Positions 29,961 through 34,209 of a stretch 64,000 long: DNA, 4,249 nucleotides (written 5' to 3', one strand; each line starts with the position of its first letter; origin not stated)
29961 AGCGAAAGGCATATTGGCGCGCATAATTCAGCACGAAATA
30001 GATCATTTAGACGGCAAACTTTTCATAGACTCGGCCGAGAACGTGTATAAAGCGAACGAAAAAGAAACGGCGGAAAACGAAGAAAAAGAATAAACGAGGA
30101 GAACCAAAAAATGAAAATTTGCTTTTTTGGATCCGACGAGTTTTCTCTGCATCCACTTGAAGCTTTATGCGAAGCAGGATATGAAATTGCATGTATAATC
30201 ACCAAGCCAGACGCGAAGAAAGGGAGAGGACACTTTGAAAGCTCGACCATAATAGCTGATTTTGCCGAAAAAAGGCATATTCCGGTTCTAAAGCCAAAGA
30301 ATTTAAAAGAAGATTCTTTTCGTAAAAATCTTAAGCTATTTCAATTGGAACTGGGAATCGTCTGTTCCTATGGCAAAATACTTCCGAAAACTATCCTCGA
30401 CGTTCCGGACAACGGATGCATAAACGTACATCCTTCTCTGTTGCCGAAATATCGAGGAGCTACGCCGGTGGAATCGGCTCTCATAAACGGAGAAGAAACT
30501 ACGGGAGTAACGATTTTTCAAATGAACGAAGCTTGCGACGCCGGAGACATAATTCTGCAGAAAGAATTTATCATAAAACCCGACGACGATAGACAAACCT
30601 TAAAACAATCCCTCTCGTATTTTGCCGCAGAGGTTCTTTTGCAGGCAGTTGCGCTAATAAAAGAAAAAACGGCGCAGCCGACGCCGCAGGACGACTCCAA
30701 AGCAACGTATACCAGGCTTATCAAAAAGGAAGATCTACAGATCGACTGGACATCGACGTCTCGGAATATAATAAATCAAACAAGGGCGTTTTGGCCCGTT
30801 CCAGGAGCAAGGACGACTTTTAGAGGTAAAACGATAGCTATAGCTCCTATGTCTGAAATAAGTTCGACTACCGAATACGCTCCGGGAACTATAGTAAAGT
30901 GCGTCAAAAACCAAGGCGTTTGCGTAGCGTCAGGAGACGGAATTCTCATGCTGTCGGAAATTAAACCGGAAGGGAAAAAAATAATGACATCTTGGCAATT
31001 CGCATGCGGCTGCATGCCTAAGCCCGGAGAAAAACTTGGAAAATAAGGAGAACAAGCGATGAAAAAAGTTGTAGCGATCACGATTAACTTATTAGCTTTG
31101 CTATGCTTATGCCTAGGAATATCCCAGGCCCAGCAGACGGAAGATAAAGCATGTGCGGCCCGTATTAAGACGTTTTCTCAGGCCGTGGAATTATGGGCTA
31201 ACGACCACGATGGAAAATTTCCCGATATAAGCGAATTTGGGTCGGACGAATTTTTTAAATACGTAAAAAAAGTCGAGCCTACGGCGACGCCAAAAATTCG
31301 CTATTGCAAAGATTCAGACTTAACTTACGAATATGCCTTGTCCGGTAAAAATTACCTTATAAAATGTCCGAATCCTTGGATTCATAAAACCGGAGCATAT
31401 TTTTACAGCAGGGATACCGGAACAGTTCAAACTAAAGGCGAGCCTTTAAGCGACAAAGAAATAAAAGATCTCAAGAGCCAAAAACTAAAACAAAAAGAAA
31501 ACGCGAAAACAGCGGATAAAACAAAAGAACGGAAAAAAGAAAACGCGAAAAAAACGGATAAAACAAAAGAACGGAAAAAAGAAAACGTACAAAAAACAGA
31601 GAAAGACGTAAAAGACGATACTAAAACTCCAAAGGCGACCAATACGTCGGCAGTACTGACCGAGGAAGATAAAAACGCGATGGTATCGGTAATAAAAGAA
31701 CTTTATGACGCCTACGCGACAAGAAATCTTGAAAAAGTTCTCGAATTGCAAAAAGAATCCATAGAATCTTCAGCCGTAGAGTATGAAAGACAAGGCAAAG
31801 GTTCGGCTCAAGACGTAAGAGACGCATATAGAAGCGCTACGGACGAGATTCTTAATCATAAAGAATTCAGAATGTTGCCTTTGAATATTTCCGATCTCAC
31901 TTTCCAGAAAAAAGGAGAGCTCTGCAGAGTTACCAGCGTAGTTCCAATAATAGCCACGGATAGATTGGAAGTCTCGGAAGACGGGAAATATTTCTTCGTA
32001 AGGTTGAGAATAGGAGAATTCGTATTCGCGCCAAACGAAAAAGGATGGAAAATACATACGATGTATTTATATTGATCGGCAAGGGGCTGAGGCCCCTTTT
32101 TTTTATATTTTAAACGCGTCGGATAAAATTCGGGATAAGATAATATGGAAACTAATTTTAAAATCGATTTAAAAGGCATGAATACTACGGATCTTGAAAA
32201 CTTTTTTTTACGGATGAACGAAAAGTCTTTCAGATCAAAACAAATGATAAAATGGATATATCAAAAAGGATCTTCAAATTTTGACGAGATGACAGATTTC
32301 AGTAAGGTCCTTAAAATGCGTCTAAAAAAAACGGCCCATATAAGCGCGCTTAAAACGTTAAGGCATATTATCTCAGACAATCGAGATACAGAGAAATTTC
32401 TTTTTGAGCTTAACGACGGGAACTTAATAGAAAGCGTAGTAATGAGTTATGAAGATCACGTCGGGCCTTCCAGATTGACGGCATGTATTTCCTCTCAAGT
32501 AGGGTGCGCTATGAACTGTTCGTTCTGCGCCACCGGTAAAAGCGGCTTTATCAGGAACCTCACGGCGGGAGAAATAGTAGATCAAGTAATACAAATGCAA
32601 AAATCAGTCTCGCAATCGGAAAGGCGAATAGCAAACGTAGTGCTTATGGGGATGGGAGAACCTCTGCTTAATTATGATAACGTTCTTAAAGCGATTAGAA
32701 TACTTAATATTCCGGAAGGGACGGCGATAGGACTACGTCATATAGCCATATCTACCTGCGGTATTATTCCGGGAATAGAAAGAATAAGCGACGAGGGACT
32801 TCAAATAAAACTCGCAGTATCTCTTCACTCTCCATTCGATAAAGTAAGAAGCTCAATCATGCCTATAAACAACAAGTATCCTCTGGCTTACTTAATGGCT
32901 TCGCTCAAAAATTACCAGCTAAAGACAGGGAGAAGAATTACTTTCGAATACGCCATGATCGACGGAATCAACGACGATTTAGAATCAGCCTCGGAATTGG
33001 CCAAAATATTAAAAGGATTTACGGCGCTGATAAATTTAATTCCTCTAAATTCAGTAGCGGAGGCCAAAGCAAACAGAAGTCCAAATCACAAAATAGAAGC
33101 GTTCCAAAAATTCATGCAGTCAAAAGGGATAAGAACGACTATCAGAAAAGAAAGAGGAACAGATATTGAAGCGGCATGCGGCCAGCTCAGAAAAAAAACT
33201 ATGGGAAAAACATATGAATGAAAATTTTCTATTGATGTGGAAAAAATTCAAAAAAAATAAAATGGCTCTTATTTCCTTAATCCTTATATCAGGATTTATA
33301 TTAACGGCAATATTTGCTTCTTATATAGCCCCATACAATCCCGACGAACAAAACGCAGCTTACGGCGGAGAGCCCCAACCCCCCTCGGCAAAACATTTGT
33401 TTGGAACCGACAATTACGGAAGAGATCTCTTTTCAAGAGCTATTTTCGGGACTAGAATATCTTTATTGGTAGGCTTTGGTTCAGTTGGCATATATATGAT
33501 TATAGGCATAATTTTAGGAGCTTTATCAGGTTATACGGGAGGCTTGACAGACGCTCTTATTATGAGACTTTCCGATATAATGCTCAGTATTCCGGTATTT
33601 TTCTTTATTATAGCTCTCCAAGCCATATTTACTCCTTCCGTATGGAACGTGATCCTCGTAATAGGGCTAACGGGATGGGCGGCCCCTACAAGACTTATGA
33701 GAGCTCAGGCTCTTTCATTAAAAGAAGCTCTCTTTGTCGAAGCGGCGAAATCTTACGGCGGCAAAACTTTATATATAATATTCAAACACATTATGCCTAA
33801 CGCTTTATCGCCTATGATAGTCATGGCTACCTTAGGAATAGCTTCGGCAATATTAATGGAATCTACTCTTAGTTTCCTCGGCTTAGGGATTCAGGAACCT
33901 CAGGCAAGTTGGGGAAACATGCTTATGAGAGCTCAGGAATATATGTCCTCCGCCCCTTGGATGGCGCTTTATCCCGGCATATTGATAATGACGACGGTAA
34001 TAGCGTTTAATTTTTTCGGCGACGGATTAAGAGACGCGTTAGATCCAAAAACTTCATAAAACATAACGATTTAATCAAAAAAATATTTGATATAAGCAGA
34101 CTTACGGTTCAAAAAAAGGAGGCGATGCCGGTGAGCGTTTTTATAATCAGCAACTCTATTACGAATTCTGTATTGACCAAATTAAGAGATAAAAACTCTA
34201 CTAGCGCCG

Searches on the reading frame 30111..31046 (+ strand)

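Call 47: search_protein_families(library=pfam, proteins=[window:30111-31046:+], max_evalue=0.00001)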
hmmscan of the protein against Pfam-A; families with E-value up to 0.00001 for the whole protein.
window:30111-31046:+ (311 aa): 2 families
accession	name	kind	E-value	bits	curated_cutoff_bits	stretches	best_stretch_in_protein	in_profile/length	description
PF00551.24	Formyl_trans_N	-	7.7e-41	140.3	26.1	1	1-180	1-181/181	Formyl transferase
PF02911.23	Formyl_trans_C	-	5e-24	84.8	21.1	1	204-300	2-98/100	Formyl transferase, C-terminal domain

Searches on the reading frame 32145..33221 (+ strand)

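Call 47: search_protein_families(library=pfam, proteins=[window:32145-33221:+], max_evalue=0.00001)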
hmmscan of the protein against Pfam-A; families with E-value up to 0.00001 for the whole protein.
window:32145-33221:+ (358 aa): 2 families
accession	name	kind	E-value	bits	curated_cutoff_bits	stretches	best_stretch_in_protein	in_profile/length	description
PF21016.3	RlmN_N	-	1.1e-21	76.8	24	1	7-66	1-60/60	Ribosomal RNA large subunit methyltransferase N-terminal domain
PF04055.27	Radical_SAM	-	7.1e-17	62.5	29.5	1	116-280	2-160/166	Radical SAM superfamily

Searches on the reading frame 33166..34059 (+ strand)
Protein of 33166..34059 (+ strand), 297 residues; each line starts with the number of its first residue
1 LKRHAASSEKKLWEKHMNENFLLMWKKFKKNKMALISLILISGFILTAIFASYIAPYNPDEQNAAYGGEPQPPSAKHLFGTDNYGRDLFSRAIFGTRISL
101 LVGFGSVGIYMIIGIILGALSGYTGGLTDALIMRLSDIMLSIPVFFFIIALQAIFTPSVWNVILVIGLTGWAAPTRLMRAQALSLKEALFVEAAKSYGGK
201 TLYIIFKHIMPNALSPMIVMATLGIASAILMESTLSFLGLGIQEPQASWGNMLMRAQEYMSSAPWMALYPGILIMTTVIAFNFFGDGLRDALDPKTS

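Call 47: search_protein_families(library=pfam, proteins=[window:33166-34059:+], max_evalue=0.00001)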
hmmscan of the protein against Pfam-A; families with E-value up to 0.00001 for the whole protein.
window:33166-34059:+ (297 aa): 2 families
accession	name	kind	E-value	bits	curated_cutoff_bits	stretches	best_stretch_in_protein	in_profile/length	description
PF00528.27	BPD_transp_1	-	1.1e-30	107.2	26.4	1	114-296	1-182/184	Binding-protein-dependent transport system inner membrane component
PF12911.12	OppC_N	-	5e-15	55.6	23.9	1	23-73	5-53/53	N-terminal TM domain of oligopeptide transport permease C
